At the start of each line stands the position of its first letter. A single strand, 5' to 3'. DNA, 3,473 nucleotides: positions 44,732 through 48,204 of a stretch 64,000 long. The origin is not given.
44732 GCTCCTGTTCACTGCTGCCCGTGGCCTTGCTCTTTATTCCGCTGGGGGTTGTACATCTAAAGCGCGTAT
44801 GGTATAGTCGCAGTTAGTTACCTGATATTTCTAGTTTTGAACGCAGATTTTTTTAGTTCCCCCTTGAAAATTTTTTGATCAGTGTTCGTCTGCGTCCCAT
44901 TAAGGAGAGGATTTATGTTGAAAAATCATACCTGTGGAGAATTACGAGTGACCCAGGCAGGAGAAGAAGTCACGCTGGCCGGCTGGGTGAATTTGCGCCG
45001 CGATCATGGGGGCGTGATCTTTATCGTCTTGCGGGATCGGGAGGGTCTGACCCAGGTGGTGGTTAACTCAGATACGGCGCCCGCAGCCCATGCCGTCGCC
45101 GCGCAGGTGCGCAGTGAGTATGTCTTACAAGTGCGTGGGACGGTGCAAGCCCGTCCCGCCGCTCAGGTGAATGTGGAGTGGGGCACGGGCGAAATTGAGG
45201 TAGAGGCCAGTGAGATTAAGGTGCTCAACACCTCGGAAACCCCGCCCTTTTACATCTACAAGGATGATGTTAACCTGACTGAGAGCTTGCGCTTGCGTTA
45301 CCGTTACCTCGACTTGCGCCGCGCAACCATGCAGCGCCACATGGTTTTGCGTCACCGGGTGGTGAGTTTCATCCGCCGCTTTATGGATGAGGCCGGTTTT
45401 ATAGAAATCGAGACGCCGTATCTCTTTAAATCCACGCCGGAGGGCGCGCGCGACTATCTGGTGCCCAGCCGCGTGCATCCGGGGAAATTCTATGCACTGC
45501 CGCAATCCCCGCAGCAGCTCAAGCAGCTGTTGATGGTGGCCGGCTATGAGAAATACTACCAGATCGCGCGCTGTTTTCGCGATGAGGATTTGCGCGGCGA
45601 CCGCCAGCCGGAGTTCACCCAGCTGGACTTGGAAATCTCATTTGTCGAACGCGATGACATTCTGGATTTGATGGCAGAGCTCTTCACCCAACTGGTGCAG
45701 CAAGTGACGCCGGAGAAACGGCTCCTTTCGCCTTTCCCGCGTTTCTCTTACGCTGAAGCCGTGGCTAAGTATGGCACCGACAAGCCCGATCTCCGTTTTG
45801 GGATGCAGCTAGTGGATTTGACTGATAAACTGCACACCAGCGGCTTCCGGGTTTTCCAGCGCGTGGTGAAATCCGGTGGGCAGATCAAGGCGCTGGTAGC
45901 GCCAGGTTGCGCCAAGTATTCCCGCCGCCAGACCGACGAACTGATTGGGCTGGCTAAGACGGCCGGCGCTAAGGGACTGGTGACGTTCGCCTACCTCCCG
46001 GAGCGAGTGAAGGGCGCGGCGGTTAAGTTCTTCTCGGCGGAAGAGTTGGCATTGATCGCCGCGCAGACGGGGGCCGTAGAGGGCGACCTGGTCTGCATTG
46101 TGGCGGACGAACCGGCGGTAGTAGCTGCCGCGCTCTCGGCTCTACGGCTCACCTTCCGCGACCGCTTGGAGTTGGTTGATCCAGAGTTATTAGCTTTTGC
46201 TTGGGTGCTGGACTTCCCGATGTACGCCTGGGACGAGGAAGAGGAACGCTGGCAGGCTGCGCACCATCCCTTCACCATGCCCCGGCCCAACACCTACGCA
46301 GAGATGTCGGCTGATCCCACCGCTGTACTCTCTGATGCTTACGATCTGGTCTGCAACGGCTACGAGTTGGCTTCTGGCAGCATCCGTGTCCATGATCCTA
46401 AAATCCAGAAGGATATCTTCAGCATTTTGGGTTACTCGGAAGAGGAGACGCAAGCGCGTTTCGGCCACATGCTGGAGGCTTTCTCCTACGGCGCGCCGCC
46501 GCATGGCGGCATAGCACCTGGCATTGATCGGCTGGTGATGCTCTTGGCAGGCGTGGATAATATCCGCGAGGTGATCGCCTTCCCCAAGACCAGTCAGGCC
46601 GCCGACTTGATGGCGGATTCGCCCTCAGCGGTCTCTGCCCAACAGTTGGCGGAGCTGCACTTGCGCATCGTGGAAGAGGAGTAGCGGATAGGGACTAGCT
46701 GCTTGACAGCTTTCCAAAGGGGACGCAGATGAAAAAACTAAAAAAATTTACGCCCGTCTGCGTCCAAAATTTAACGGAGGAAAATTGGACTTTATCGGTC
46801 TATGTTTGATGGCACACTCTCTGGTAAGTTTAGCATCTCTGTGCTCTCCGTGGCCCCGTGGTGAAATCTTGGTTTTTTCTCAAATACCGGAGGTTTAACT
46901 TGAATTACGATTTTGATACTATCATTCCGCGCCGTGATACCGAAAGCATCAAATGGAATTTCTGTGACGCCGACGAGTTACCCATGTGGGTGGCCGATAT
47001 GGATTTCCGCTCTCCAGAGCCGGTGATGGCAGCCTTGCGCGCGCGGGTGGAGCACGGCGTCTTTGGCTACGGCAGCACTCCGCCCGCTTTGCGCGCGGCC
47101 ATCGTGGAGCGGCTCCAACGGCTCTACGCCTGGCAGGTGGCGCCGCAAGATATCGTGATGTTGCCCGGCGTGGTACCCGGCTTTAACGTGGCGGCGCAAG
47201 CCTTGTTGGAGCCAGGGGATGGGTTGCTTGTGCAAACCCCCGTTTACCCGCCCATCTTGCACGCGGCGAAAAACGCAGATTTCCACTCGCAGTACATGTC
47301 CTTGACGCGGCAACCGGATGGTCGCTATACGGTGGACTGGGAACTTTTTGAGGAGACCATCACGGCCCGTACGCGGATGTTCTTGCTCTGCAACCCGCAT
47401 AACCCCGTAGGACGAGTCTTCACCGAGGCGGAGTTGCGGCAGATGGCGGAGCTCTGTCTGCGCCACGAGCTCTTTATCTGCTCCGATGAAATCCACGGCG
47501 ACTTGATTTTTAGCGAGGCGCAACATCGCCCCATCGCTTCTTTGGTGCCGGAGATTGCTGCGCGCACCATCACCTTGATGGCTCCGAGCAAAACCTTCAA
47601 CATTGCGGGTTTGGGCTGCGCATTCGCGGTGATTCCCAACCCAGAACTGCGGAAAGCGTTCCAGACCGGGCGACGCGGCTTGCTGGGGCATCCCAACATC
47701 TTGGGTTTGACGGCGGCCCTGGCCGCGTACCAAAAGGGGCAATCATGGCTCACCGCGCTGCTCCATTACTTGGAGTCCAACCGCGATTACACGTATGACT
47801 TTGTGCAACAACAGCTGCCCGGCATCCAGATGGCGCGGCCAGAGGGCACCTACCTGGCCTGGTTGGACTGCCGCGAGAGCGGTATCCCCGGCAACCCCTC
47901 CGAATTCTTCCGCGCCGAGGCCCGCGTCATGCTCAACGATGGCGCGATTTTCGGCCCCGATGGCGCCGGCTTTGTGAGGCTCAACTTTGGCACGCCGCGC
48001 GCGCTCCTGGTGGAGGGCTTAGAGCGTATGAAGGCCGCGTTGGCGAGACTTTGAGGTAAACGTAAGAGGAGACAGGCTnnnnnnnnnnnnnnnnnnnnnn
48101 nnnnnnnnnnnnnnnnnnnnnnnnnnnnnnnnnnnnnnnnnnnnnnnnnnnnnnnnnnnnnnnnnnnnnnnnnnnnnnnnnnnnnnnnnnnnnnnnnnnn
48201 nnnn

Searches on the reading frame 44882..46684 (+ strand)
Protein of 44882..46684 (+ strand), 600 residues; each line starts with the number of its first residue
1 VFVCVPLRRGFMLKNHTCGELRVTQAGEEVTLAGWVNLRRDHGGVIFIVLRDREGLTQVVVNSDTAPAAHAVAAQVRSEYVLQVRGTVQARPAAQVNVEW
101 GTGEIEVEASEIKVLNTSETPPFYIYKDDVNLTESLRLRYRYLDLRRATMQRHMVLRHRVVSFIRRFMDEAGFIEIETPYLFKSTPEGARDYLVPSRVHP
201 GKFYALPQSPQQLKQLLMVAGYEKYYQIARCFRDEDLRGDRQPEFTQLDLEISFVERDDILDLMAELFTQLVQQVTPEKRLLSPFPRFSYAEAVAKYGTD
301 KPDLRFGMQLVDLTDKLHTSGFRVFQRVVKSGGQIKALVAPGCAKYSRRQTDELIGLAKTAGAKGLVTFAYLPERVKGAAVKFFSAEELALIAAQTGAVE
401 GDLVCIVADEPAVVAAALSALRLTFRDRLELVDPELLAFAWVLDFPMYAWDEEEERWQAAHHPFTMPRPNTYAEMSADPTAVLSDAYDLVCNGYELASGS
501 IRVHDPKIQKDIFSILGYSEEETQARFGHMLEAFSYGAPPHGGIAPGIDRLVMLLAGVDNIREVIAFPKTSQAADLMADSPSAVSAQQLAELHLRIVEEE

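Call 22: search_protein_families(library=pfam, proteins=[window:44882-46684:+], max_evalue=0.001)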
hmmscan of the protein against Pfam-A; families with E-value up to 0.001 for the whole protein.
window:44882-46684:+ (600 aa): 3 families
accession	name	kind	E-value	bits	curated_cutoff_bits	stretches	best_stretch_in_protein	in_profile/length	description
PF00152.25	tRNA-synt_2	-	1.1e-119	399.5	25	1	134-570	2-307/308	tRNA synthetases class II (D, K and N)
PF02938.19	GAD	-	9e-19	68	23.4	1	325-418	1-95/95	GAD domain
PF01336.31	tRNA_anti-codon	-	6.6e-17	61.7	27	1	30-115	1-75/75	OB-fold nucleic acid binding domain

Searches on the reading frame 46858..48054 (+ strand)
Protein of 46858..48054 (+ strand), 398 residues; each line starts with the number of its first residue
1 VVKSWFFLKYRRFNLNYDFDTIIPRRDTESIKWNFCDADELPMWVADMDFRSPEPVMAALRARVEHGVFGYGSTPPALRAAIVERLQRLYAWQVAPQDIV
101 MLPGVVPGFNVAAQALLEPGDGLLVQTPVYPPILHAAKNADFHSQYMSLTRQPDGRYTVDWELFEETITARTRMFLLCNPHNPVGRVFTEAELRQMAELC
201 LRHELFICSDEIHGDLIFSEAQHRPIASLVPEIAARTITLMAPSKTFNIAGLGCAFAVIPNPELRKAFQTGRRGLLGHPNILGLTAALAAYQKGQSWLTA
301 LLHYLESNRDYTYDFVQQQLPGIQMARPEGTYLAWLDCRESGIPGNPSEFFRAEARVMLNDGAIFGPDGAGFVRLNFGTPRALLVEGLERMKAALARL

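Call 22: search_protein_families(library=pfam, proteins=[window:46858-48054:+], max_evalue=0.001)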
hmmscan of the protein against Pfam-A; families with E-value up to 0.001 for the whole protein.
window:46858-48054:+ (398 aa): 1 family
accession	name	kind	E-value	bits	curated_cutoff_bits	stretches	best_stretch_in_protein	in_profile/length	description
PF00155.27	Aminotran_1_2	-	1.9e-40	139.6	19.7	1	54-389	20-359/361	Aminotransferase class I and II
